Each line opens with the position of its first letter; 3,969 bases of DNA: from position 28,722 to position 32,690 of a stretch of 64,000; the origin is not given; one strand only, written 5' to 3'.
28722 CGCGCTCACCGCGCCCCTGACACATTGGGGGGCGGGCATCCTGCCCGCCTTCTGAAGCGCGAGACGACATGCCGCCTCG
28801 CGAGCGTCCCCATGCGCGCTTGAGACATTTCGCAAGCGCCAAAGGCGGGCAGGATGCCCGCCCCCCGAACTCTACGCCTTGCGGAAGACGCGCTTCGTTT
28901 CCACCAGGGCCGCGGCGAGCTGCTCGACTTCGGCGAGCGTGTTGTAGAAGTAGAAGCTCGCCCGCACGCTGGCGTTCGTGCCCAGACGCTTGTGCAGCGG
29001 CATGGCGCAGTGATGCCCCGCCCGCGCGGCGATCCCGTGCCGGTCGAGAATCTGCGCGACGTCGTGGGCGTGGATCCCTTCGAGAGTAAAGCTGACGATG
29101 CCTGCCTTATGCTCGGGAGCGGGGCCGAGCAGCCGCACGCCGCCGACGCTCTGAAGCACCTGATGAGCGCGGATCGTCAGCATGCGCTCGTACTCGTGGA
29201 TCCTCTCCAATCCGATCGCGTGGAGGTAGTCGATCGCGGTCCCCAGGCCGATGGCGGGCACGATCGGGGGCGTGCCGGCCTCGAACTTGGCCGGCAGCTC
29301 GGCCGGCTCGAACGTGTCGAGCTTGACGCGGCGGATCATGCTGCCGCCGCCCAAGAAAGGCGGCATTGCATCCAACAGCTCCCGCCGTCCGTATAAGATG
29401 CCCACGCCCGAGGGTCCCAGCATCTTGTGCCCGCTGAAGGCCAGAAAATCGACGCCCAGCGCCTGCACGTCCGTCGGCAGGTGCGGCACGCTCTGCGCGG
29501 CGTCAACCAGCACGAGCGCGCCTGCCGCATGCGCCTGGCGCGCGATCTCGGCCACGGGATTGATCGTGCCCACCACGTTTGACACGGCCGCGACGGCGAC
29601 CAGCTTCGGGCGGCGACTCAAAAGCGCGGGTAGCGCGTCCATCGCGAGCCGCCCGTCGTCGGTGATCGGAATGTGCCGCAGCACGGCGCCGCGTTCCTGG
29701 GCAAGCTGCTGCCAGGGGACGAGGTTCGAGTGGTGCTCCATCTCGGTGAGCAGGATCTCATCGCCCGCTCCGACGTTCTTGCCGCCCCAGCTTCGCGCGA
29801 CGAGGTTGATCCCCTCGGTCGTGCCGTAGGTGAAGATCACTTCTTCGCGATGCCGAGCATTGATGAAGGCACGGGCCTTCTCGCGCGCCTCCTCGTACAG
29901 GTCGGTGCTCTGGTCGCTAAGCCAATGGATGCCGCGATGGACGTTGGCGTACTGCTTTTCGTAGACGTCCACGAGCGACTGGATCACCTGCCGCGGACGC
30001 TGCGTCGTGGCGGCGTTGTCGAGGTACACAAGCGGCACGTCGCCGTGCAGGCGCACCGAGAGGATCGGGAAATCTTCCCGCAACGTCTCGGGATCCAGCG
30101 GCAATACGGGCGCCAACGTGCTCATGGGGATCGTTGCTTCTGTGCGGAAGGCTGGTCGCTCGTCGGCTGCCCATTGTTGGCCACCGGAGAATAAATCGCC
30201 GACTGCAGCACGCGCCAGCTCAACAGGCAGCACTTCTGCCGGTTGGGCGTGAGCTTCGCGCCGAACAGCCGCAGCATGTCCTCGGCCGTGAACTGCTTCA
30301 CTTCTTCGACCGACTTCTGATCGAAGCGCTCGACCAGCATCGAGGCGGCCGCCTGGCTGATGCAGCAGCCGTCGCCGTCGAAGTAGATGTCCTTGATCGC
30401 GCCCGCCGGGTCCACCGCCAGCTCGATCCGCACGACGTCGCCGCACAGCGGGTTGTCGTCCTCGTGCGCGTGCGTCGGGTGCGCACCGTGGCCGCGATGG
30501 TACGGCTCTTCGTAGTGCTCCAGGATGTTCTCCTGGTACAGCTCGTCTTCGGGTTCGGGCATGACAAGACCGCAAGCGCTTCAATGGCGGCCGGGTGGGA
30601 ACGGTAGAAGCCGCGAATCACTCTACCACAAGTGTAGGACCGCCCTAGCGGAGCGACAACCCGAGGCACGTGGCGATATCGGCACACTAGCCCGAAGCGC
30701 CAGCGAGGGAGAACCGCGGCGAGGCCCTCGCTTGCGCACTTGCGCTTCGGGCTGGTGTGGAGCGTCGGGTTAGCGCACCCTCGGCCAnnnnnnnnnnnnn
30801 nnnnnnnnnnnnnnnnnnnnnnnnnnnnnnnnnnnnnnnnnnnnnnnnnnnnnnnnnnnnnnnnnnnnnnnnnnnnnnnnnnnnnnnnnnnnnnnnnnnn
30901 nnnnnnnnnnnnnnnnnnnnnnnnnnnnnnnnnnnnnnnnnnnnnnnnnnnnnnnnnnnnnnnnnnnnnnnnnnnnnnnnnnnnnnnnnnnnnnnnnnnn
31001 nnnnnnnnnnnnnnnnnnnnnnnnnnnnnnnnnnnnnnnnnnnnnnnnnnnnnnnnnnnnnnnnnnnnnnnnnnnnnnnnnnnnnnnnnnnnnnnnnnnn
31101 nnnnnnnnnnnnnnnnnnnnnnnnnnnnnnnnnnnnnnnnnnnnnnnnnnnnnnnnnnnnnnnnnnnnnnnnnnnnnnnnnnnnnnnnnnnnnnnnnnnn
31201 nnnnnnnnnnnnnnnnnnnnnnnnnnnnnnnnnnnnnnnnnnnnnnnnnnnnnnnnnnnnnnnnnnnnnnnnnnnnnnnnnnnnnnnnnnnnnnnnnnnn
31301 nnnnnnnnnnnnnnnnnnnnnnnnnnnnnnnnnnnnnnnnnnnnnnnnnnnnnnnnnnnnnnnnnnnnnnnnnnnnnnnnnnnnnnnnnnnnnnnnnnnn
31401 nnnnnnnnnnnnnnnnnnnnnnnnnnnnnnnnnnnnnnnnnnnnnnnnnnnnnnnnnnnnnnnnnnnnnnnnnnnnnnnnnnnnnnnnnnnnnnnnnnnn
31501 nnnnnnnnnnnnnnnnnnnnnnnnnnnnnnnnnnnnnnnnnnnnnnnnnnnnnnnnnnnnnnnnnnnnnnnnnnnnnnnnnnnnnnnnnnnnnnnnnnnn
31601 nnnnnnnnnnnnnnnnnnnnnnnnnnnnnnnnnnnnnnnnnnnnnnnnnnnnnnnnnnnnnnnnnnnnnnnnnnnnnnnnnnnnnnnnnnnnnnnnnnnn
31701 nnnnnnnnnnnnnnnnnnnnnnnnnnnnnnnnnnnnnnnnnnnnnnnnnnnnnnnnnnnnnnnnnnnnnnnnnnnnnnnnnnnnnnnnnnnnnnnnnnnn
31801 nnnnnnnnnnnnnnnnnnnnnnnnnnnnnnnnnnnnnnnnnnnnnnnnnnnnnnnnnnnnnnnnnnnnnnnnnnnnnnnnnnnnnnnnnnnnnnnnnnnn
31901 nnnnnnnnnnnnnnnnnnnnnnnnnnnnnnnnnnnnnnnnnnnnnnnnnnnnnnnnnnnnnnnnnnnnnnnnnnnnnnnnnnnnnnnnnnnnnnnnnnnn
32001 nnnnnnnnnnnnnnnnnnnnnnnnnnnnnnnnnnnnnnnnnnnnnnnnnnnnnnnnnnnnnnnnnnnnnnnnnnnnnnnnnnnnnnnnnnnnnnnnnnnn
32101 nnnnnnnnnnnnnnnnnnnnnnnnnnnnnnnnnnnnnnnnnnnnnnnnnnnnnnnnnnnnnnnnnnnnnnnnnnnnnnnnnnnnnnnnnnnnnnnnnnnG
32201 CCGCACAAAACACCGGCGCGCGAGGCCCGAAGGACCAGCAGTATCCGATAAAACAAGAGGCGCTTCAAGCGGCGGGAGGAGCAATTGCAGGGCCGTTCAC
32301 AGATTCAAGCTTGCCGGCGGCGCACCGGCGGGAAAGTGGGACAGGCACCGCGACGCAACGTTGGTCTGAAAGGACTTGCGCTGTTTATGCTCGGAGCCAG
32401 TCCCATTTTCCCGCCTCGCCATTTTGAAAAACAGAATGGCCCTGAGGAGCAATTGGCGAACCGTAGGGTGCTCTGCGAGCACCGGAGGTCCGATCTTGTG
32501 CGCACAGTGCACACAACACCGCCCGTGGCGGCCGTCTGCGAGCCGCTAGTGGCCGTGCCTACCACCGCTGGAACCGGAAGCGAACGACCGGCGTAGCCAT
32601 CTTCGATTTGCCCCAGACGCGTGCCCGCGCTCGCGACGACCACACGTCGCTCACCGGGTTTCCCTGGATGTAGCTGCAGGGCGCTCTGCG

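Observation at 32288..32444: The 157-bp element folds into a long bulged hairpin whose non-Watson-Crick pairs are G-U on one strand only, capped by a GAAA tetraloop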

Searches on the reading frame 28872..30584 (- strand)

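Call 41: search_protein_families(library=pfam, proteins=[window:28872-30584:-])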
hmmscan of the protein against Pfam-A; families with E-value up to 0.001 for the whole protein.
window:28872-30584:- (570 aa): 3 families
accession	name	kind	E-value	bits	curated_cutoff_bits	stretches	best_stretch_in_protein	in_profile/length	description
PF00266.25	Aminotran_5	-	3.6e-149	497.2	21.5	1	186-556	1-371/371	Aminotransferase class-V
PF01053.26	Cys_Met_Meta_PP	-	0.00032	19.8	27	1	272-390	89-201/381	Cys/Met metabolism PLP-dependent enzyme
PF03841.19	SelA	-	0.00047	19.7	22.8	1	371-407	197-233/367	L-seryl-tRNA selenium transferase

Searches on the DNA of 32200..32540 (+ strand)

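Call 29: search_rna_families(source=window, start=32200, end=32540, threshold=evalue, max_evalue=10)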
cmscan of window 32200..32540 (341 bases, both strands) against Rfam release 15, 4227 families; matches with E-value up to 10: 4.
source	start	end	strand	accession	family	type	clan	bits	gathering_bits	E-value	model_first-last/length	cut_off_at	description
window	32323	32418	-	RF04279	mir-H20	Gene; miRNA;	CL00141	19.3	99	0.39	1-82/82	no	mir-H20 microRNA precursor family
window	32200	32230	-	RF03407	MIR531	Gene; miRNA;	-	16.4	70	2.6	1-31/69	3'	MIR531 microRNA precursor family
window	32327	32415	-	RF04261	MIR1861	Gene; miRNA;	-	15.5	88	2.1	10-101/110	no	MIR1861 microRNA precursor family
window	32327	32415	-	RF04119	MIR1858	Gene; miRNA;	-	14.4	137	8.5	51-153/197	no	MIR1858 microRNA precursor family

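Call 30: search_dna_similar(query=window:32288-32444:+, collection=plasmids, mode=distant, max_evalue=0.001)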
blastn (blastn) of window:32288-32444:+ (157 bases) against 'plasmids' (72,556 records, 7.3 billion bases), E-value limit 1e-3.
No match.

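Call 92: search_dna_similar(query=window:32288-32444:+, collection=phages, mode=distant, max_evalue=0.001)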
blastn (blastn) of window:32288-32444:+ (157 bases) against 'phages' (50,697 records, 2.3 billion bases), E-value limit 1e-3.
No match.

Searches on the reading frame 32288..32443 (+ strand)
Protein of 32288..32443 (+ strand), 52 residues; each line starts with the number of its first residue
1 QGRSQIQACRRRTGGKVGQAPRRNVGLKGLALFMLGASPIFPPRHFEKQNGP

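Call 15: find_homologous_proteins(query=window:32288-32443:+, max_evalue=0.001)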
Query seq(52 aa): no candidate shares three 5-residue words with the query. No homologue found.
